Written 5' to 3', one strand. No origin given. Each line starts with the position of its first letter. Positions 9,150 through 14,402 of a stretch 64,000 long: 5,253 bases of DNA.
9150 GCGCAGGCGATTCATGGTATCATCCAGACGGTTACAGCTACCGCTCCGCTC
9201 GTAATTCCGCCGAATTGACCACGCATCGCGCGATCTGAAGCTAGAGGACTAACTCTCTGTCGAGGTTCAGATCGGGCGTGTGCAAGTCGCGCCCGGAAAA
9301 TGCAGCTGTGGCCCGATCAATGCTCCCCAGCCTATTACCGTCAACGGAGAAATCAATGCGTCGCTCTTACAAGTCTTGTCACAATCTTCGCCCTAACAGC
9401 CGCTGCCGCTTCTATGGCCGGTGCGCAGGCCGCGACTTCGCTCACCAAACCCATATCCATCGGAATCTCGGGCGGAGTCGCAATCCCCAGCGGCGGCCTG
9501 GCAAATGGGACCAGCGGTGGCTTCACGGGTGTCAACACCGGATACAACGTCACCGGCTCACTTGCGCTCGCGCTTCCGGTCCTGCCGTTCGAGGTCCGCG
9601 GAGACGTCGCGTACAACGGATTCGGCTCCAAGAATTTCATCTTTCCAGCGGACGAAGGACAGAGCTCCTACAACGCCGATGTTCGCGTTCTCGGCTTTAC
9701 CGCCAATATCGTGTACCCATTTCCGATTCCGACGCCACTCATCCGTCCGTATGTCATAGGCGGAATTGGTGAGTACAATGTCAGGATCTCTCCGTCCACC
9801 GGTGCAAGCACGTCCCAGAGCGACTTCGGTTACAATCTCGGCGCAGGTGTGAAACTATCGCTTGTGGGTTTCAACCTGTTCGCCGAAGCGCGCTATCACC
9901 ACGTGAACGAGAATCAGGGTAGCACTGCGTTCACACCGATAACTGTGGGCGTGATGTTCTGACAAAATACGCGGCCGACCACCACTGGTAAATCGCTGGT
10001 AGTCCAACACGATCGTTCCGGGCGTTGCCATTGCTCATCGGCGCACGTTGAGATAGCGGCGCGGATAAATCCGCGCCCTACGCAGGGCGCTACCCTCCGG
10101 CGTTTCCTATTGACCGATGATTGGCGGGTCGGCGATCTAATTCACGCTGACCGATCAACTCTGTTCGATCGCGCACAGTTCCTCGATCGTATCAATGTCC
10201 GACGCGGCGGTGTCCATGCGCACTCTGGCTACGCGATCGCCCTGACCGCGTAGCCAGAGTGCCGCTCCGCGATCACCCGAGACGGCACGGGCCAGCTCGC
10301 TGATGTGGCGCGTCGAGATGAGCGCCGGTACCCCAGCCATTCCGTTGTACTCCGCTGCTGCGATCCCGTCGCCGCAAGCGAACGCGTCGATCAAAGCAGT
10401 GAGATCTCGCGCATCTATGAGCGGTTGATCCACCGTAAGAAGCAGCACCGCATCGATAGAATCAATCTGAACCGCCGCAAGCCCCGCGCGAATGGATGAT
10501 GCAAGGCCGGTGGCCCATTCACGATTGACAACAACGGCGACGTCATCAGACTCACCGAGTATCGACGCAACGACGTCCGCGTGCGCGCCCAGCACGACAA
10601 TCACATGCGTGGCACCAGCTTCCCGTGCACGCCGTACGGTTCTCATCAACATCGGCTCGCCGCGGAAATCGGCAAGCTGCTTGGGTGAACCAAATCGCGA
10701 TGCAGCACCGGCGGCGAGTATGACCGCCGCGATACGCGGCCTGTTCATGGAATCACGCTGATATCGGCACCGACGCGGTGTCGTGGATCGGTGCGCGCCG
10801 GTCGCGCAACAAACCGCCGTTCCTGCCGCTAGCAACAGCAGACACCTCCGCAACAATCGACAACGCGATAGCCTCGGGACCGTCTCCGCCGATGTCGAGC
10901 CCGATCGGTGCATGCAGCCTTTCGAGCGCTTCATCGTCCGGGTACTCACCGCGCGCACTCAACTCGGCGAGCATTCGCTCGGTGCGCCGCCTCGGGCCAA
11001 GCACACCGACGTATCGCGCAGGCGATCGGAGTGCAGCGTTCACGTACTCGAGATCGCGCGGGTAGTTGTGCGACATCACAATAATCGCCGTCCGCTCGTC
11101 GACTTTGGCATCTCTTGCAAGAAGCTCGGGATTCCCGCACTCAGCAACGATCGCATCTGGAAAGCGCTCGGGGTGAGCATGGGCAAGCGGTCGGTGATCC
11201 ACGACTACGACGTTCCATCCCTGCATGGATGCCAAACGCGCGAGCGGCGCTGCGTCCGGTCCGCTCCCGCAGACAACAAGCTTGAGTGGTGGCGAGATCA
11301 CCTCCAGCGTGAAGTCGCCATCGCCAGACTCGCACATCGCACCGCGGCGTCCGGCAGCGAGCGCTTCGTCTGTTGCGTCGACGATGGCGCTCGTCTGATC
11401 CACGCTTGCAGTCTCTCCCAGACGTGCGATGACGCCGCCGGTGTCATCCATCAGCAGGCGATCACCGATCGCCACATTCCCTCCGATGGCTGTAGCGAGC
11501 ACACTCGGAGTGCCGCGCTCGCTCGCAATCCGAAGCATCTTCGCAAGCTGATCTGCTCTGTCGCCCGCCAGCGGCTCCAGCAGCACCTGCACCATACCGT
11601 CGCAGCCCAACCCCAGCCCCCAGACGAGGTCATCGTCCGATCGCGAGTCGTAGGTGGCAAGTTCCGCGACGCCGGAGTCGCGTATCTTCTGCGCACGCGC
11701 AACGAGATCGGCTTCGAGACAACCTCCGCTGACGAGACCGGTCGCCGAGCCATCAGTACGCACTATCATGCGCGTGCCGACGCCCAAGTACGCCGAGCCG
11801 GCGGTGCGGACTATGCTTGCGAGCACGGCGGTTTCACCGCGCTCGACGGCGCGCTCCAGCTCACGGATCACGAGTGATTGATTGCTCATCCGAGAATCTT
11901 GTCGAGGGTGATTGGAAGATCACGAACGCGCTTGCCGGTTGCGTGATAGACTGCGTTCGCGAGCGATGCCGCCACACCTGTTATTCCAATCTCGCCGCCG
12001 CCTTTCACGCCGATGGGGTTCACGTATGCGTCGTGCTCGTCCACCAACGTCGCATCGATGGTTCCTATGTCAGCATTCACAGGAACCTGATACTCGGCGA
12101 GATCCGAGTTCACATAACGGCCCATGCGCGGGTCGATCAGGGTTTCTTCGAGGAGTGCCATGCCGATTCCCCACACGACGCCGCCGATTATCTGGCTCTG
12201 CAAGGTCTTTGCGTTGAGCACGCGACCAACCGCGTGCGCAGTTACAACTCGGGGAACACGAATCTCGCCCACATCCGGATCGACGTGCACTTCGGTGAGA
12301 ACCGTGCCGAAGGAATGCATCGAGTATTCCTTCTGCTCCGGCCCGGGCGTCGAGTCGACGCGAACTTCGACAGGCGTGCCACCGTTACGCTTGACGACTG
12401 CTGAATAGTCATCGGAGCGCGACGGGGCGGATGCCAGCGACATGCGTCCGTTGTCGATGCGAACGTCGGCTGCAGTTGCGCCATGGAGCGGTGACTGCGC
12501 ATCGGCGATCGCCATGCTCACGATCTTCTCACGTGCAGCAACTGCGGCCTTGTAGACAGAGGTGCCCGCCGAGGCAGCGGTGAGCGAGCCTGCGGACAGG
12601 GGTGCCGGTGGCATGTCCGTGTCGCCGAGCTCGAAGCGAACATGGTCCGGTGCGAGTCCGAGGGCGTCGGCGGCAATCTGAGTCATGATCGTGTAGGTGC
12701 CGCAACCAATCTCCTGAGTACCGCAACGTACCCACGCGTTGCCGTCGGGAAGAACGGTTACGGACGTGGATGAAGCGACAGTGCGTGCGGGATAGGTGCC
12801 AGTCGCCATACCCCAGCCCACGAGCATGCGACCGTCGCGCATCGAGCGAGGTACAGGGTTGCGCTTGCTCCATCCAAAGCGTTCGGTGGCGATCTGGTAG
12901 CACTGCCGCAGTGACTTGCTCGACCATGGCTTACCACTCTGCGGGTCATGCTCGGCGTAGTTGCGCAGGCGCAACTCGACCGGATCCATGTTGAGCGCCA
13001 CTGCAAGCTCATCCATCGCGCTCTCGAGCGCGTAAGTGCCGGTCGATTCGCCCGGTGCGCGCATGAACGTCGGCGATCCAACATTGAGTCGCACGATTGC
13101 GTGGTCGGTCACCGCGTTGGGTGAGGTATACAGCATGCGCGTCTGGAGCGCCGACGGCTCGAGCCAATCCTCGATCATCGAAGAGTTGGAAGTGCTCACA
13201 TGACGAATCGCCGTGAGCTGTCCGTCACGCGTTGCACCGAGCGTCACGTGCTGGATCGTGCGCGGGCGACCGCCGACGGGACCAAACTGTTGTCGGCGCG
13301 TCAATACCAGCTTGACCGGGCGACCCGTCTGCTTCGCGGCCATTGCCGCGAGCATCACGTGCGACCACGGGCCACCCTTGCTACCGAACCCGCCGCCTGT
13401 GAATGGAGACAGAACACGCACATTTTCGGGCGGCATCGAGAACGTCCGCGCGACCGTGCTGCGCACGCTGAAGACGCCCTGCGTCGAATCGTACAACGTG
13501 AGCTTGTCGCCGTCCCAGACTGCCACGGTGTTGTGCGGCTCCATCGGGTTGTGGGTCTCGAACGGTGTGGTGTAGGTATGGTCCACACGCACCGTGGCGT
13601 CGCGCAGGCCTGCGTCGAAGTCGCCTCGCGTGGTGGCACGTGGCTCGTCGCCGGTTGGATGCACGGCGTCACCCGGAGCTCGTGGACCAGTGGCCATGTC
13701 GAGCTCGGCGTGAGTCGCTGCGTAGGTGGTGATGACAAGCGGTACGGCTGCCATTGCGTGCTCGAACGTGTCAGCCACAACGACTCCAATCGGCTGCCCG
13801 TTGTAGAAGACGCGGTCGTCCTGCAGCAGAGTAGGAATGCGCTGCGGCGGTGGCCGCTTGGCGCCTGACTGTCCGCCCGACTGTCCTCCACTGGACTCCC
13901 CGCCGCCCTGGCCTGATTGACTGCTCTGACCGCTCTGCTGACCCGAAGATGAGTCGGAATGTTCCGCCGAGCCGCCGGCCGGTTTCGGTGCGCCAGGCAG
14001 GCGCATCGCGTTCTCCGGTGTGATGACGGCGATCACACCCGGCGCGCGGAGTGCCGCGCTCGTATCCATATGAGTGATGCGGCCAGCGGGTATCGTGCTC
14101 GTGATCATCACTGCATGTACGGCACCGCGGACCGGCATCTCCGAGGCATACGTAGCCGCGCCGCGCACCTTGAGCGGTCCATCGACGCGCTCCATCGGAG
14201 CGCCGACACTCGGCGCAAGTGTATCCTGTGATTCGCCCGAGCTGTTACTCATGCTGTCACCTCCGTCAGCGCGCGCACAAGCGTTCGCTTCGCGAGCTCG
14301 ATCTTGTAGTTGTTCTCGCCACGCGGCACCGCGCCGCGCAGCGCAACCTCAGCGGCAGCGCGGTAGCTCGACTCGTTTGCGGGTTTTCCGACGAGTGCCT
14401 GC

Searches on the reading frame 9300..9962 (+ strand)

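Call 67: search_protein_families(library=pfam, proteins=[window:9300-9962:+], max_evalue=0.0001)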
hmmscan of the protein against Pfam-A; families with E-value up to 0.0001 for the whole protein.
window:9300-9962:+ (220 aa): 1 family
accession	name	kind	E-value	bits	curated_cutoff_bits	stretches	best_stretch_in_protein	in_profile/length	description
PF13505.12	OMP_b-brl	-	1.3e-14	55.2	28.7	1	32-219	3-172/175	Outer membrane protein beta-barrel domain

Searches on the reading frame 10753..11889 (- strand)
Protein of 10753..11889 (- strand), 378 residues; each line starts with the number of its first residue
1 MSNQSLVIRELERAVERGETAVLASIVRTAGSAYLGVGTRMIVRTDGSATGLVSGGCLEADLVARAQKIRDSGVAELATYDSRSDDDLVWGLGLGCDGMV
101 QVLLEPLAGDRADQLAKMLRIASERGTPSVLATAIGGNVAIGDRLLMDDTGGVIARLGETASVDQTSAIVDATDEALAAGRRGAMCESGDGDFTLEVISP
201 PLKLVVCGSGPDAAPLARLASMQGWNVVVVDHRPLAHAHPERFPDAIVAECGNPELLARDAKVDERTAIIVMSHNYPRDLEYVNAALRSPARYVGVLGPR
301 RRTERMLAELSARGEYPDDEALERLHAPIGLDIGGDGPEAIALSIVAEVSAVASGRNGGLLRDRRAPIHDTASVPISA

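Call 68: search_protein_families(library=pfam, proteins=[window:10753-11889:-], max_evalue=0.0001)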
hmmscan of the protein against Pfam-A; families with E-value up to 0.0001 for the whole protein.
window:10753-11889:- (378 aa): 2 families
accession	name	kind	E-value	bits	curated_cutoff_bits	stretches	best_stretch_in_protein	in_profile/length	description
PF13478.12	XdhC_C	-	5.7e-39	133.9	29.7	1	204-349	1-125/125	XdhC Rossmann domain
PF02625.21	XdhC_CoxI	-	6.9e-19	68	24.3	1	15-81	2-68/68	XdhC and CoxI family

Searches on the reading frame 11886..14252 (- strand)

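Call 68: search_protein_families(library=pfam, proteins=[window:11886-14252:-], max_evalue=0.0001)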
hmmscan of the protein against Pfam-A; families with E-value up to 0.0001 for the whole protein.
window:11886-14252:- (788 aa): 3 families
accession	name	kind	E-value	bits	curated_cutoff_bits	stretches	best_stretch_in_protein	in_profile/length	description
PF02738.23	MoCoBD_1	-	9.8e-64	215.2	27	1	207-432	13-244/244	Molybdopterin cofactor-binding domain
PF20256.3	MoCoBD_2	-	1.4e-56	192.6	27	1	456-729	3-282/283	Molybdopterin cofactor-binding domain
PF01315.27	Ald_Xan_dh_C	-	7.2e-19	68.6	31.3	2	31-83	2-54/110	Aldehyde oxidase and xanthine dehydrogenase, a/b hammerhead domain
